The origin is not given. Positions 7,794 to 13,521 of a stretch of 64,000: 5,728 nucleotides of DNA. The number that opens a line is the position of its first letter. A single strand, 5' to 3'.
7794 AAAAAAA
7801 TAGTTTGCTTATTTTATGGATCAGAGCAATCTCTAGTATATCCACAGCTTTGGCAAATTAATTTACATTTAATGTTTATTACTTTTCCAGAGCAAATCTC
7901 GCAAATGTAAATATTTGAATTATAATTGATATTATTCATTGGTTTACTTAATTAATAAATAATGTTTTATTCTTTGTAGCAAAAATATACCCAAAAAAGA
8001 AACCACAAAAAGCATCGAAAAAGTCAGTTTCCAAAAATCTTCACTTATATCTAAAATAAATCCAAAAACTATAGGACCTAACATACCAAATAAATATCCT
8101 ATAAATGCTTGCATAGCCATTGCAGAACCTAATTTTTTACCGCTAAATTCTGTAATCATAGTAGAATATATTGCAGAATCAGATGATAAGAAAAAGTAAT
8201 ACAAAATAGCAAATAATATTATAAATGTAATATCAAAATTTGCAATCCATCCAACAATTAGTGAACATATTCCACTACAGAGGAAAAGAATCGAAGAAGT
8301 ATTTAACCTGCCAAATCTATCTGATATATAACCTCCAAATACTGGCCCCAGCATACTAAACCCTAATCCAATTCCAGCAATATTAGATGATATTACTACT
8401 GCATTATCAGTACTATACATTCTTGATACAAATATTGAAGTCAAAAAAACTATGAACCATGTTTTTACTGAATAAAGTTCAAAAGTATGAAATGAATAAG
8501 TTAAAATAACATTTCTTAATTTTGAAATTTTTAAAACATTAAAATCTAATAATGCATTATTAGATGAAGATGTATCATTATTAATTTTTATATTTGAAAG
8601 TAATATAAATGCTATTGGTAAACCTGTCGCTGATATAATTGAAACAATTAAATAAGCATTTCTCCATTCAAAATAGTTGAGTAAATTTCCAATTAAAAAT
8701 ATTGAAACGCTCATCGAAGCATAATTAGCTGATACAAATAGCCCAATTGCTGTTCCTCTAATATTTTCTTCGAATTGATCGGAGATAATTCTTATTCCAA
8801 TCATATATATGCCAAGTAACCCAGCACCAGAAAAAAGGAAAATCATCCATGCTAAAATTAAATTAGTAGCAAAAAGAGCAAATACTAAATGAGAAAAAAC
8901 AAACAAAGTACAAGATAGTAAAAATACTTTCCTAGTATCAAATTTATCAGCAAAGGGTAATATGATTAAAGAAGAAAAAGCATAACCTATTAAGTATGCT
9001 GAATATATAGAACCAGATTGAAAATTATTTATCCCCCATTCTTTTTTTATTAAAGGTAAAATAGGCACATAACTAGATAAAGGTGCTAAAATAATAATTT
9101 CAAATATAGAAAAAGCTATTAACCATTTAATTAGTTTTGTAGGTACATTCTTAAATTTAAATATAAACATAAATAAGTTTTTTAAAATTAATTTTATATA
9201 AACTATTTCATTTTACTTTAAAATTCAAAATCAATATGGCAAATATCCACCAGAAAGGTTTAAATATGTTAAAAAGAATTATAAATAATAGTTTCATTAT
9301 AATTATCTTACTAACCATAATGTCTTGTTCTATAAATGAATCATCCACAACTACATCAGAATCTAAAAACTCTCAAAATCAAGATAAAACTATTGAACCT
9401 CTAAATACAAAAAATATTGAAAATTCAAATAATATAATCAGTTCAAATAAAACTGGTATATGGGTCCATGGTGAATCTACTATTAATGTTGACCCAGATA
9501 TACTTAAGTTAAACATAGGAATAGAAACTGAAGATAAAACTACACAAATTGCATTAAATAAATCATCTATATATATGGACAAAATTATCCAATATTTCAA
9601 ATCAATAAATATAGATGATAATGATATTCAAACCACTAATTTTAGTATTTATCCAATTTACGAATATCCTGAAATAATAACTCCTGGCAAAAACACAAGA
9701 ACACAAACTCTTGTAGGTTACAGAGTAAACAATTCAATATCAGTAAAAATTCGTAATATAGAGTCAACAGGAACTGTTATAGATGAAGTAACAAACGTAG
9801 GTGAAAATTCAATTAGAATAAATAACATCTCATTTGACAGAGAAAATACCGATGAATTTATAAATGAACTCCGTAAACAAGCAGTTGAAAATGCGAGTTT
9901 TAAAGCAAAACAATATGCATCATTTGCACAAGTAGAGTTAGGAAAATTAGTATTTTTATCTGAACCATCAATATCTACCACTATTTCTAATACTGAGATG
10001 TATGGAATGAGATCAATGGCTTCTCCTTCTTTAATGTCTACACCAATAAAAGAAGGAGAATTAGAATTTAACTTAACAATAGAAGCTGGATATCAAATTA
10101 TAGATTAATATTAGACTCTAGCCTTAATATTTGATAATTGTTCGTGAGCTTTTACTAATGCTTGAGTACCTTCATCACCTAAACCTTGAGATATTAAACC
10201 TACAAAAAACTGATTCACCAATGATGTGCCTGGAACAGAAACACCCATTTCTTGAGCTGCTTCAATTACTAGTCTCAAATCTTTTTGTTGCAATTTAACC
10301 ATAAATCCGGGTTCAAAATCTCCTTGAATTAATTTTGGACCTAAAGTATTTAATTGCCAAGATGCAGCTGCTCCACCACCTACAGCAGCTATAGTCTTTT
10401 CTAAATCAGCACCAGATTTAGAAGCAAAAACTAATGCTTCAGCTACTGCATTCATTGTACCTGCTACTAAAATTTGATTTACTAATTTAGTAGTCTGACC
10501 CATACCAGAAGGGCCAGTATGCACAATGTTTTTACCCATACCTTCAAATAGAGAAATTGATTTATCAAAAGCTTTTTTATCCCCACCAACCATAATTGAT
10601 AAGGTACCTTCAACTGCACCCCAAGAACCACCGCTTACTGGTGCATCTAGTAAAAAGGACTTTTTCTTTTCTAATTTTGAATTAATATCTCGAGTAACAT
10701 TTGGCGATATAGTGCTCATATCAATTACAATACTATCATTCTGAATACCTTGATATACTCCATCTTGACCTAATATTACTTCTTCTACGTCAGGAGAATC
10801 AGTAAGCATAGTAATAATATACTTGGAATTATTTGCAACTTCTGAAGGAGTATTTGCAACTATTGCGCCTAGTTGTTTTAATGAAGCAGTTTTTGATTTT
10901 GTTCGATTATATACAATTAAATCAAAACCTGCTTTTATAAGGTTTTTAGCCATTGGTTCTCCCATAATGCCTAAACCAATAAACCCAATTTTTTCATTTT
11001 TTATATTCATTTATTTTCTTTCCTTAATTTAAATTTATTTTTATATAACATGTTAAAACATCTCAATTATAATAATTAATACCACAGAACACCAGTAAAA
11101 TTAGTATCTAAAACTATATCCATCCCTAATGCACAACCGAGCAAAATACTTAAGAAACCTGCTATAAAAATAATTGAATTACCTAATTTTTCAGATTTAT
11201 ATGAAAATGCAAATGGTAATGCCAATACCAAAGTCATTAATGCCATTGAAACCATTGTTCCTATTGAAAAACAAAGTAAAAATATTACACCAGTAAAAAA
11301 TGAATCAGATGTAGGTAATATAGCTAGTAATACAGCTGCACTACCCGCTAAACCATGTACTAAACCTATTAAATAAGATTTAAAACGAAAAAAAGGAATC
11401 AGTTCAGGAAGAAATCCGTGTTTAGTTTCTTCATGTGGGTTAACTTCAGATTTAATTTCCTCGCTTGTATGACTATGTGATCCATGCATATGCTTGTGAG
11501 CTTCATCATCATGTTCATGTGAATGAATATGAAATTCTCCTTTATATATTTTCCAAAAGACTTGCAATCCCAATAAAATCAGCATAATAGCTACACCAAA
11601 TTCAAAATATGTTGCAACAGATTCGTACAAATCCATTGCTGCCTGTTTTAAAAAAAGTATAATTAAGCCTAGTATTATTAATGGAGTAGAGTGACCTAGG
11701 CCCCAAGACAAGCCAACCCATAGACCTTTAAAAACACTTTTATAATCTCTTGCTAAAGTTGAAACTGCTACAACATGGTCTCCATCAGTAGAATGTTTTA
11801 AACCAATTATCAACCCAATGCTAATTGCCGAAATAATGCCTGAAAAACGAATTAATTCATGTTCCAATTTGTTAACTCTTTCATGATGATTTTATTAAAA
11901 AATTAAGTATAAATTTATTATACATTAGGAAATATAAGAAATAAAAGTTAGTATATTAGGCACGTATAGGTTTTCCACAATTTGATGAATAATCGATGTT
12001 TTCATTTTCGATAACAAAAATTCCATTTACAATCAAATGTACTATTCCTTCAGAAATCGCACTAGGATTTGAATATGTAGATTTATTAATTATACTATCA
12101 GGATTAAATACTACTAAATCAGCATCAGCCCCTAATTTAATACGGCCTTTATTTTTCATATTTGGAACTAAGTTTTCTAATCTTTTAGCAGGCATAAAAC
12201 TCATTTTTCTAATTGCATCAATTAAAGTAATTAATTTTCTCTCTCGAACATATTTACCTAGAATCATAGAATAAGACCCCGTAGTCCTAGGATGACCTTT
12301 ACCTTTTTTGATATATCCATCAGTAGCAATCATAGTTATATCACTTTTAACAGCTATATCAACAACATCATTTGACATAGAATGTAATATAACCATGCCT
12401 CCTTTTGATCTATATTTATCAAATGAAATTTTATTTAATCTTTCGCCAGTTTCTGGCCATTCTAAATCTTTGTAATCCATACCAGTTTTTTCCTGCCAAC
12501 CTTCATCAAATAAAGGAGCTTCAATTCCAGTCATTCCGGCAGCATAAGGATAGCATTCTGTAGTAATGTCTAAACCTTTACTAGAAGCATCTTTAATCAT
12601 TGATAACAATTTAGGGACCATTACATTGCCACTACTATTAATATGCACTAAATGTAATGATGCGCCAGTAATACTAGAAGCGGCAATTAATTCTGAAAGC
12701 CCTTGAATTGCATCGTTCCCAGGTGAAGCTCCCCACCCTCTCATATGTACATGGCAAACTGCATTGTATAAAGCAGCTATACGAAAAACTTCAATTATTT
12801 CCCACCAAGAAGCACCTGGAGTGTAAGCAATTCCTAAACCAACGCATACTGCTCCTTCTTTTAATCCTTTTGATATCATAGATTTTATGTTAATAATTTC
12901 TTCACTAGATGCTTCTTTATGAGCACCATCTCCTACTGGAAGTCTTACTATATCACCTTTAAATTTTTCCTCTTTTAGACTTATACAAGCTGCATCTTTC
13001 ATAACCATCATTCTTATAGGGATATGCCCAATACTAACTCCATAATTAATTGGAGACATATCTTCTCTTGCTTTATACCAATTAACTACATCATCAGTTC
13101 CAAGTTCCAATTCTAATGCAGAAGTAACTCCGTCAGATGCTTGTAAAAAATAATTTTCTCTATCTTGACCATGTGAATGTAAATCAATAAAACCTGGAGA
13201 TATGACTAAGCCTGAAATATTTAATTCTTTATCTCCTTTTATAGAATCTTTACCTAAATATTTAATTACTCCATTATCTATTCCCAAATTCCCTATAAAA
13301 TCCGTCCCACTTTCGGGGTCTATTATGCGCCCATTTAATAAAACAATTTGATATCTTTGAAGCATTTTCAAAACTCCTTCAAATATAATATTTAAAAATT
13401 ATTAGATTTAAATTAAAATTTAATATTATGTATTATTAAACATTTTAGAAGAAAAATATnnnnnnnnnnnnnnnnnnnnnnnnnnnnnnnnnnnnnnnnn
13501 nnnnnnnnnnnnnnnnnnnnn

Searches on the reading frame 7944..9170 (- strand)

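Call 15: search_protein_families(library=pfam, max_evalue=1e-8, proteins=[window:7944-9170:-])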
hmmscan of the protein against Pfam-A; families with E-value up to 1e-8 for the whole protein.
window:7944-9170:- (408 aa): 2 families
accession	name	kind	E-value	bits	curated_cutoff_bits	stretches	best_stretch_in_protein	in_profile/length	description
PF07690.21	MFS_1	-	1.3e-37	129.9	33.4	2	29-322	10-301/347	Major Facilitator Superfamily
PF00083.30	Sugar_tr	-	2.5e-09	37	22.3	0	234-398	20-188/452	Sugar (and other) transporter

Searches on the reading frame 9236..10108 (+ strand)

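Call 15: search_protein_families(library=pfam, max_evalue=1e-8, proteins=[window:9236-10108:+])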
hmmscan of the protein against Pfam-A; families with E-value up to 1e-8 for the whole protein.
window:9236-10108:+ (290 aa): 1 family
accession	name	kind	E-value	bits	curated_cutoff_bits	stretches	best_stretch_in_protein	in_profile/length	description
PF04402.19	SIMPL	-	1.9e-43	149.5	25.2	1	77-284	3-203/205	Protein of unknown function (DUF541)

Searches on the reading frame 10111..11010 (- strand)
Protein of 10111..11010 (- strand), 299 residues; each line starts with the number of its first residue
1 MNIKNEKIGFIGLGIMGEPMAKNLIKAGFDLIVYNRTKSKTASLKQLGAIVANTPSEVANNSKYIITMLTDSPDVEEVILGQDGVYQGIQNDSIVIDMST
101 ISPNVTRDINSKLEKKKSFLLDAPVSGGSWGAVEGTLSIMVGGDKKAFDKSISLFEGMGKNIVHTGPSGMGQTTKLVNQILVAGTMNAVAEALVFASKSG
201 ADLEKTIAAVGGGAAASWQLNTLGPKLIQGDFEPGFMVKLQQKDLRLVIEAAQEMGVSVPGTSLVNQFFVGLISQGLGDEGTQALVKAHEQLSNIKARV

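Call 15: search_protein_families(library=pfam, max_evalue=1e-8, proteins=[window:10111-11010:-])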
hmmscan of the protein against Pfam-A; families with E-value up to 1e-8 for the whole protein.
window:10111-11010:- (299 aa): 2 families
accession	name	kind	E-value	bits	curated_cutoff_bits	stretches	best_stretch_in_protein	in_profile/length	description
PF03446.21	NAD_binding_2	-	9e-55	185.5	21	1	7-166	1-161/161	NAD binding domain of 6-phosphogluconate dehydrogenase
PF14833.11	NAD_binding_11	-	2.5e-34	118.6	30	1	169-288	1-121/122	NAD-binding of NADP-dependent 3-hydroxyisobutyrate dehydrogenase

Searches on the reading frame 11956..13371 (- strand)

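Call 15: search_protein_families(library=pfam, max_evalue=1e-8, proteins=[window:11956-13371:-])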
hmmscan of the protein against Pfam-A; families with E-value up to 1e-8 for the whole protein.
window:11956-13371:- (471 aa): 2 families
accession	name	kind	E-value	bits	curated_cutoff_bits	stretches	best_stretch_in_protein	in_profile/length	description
PF01979.26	Amidohydro_1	-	2.2e-11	44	25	1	56-450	1-342/345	Amidohydrolase family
PF07969.17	Amidohydro_3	-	5.9e-09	36.4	29.7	0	372-452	398-470/472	Amidohydrolase family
